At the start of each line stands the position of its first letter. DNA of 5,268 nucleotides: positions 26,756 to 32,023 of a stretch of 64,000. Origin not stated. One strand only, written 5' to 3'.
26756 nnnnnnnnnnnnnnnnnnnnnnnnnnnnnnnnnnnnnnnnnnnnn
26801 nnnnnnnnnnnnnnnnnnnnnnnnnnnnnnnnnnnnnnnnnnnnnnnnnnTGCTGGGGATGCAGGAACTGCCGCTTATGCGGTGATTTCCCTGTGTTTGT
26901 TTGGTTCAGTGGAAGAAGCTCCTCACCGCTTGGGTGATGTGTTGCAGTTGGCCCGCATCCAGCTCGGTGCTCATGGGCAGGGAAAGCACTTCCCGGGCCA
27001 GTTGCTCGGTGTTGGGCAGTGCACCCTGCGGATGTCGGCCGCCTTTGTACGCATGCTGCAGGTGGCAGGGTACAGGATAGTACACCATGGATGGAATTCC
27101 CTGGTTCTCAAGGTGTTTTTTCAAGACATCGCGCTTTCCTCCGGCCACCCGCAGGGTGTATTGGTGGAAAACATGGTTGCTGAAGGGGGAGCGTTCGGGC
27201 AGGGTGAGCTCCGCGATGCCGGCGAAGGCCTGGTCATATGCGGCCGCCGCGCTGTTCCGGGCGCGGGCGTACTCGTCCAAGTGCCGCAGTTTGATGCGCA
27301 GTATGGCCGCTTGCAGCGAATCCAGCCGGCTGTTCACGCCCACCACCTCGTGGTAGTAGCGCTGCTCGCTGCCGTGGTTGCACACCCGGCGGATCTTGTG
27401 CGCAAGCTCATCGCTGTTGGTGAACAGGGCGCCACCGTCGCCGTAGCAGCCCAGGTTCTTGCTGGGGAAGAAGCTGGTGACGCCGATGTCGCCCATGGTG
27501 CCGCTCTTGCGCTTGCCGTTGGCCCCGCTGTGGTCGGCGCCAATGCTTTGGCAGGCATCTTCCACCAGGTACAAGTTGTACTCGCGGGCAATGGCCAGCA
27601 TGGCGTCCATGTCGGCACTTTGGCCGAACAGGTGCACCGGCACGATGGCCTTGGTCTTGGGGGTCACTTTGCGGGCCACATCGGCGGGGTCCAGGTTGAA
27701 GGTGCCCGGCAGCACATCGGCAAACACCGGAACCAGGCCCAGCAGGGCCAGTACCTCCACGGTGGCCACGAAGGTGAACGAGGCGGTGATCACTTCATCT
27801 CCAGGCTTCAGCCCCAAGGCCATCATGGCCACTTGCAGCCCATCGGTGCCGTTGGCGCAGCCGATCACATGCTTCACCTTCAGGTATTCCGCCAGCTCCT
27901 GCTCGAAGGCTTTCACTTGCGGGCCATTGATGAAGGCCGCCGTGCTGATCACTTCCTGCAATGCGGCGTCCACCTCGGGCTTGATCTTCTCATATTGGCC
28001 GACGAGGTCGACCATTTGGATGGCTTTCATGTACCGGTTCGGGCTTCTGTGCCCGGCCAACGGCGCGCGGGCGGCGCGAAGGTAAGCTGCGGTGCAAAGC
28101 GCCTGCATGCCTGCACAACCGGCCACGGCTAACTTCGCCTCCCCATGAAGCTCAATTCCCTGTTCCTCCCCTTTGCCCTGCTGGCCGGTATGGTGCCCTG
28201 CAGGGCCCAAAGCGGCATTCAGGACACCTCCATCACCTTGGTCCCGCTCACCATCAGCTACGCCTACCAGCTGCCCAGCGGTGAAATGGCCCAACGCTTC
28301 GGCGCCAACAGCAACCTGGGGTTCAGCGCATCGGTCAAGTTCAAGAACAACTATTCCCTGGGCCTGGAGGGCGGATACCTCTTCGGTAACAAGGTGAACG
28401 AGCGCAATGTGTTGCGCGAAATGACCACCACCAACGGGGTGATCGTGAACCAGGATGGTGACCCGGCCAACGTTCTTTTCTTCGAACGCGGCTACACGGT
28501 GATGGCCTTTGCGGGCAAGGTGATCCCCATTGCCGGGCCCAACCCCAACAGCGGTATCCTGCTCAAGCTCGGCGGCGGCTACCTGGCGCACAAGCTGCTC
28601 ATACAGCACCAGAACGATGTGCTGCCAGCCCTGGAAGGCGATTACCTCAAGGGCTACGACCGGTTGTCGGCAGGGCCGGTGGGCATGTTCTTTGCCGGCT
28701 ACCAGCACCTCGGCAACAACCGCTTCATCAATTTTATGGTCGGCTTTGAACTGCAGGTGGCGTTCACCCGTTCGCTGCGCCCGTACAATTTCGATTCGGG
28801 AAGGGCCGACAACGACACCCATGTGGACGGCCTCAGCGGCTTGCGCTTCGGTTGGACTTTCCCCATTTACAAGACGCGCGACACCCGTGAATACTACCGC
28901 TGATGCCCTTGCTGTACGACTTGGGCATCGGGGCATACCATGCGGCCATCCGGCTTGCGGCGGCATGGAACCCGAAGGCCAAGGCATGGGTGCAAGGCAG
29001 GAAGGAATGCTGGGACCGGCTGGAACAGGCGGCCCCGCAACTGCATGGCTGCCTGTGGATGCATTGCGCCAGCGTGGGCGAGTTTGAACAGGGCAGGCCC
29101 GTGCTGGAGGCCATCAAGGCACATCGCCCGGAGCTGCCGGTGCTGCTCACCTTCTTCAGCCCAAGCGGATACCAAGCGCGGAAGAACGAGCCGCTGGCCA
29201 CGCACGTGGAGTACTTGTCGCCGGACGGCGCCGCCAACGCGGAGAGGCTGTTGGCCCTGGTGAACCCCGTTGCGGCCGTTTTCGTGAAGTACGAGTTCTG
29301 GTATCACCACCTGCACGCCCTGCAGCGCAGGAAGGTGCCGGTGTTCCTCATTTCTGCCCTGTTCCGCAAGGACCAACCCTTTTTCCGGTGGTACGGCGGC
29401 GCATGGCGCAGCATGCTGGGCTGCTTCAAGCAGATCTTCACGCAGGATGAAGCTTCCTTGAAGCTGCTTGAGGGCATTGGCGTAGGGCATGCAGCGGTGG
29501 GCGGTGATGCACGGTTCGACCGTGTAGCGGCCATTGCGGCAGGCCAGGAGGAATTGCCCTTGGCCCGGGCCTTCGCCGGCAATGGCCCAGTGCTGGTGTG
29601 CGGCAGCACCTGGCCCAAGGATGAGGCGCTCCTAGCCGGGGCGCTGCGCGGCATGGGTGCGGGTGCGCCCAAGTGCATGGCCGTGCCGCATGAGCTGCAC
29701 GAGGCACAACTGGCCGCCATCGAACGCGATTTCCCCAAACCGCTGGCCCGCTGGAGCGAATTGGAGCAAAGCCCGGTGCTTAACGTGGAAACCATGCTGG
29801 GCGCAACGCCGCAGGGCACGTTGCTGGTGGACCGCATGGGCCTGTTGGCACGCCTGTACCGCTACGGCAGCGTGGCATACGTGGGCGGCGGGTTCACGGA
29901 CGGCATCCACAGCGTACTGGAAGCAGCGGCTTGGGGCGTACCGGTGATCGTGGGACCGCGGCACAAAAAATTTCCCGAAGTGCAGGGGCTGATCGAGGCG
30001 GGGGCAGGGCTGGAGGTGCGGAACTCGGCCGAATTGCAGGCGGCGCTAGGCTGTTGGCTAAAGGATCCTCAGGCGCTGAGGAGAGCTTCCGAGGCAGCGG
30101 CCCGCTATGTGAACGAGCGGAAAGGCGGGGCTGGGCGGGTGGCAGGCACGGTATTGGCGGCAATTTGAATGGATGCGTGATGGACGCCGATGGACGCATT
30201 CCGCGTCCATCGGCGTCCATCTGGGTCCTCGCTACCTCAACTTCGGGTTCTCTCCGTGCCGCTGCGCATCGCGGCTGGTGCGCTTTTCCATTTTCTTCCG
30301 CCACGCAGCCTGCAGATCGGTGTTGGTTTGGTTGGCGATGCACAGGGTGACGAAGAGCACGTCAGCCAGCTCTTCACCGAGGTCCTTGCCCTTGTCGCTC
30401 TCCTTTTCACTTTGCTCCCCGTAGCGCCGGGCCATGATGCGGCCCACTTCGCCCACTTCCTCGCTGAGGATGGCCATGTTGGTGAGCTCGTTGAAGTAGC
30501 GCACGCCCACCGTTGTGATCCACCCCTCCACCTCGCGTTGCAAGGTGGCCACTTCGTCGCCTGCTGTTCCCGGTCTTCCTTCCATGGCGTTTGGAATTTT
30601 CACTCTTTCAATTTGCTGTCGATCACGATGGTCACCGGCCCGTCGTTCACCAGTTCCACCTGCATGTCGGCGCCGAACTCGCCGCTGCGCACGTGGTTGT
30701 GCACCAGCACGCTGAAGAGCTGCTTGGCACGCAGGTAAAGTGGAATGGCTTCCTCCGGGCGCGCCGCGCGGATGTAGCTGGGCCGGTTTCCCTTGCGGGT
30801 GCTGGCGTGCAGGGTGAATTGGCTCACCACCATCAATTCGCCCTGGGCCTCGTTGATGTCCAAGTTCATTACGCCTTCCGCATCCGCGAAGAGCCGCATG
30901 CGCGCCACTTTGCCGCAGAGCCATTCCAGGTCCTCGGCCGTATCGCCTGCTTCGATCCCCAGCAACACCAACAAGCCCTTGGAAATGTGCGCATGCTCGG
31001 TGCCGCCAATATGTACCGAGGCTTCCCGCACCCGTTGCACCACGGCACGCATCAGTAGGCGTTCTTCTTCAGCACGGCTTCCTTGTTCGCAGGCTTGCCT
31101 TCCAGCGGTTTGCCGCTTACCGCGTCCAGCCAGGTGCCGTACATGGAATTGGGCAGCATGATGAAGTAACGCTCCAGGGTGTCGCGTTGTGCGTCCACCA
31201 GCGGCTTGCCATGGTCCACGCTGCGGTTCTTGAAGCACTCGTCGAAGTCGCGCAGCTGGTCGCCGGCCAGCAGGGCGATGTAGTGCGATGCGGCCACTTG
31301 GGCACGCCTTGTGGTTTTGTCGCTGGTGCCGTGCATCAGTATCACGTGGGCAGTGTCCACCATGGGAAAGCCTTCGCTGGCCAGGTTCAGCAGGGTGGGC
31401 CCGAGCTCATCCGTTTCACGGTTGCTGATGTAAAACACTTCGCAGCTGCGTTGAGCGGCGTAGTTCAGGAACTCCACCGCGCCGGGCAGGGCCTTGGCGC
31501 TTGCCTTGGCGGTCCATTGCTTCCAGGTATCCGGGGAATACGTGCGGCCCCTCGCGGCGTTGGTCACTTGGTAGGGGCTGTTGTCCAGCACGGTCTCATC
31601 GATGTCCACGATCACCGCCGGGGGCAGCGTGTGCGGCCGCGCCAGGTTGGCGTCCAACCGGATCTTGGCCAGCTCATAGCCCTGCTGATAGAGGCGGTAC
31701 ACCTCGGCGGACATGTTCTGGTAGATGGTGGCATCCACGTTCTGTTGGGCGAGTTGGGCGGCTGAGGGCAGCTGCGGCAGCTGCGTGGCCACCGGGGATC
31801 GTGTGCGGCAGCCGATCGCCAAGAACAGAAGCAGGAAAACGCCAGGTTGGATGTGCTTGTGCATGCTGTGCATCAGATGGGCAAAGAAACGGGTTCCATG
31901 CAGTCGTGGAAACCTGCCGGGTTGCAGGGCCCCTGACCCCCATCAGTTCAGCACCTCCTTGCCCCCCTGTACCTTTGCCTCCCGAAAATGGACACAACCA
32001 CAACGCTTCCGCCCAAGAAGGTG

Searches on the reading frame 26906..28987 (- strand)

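Call 59: search_protein_families(library=pfam, proteins=[window:26906-28987:-], max_evalue=0.001)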
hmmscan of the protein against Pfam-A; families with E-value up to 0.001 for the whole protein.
window:26906-28987:- (693 aa): 4 families
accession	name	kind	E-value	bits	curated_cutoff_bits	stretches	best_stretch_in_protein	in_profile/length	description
PF01041.23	DegT_DnrJ_EryC1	-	4.7e-119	398.2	19.8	1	335-689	3-360/360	DegT/DnrJ/EryC1/StrS aminotransferase family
PF00155.27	Aminotran_1_2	-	2.5e-08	33.9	19.7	1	350-537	35-246/361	Aminotransferase class I and II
PF01212.27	Beta_elim_lyase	-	5.5e-06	26.3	27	1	354-543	30-231/288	Beta-eliminating lyase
PF00266.25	Aminotran_5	-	0.00051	19.6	21.5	1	358-483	45-181/371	Aminotransferase class-V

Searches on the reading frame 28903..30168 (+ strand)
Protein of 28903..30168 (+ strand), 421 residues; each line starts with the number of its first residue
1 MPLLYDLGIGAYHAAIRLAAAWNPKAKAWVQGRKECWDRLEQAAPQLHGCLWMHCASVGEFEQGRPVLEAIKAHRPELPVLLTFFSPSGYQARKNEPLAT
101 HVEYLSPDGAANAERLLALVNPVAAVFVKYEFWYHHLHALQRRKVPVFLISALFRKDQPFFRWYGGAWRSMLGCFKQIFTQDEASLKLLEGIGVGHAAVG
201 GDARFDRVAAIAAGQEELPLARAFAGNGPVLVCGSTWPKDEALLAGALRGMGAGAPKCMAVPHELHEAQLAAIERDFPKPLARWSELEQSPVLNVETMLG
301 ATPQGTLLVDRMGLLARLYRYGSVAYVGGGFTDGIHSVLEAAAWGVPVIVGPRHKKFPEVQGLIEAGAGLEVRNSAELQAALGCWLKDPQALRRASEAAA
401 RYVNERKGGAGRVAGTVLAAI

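Call 59: search_protein_families(library=pfam, proteins=[window:28903-30168:+], max_evalue=0.001)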
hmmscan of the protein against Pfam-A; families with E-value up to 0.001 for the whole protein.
window:28903-30168:+ (421 aa): 2 families
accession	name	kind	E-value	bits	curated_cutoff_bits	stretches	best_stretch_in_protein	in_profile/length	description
PF04413.22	Glycos_transf_N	-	1.7e-39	135.7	23.9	1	45-207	13-179/179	3-Deoxy-D-manno-octulosonic-acid transferase (kdotransferase)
PF00534.26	Glycos_transf_1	-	0.00031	20.7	26.4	1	337-400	108-170/172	Glycosyl transferases group 1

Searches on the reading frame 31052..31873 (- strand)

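Call 59: search_protein_families(library=pfam, proteins=[window:31052-31873:-], max_evalue=0.001)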
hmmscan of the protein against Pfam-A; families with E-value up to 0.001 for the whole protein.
window:31052-31873:- (273 aa): 1 family
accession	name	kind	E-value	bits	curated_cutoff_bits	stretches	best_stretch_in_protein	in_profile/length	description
PF03767.20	Acid_phosphat_B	-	3.2e-42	145.1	27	1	40-248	38-230/230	HAD superfamily, subfamily IIIB (Acid phosphatase)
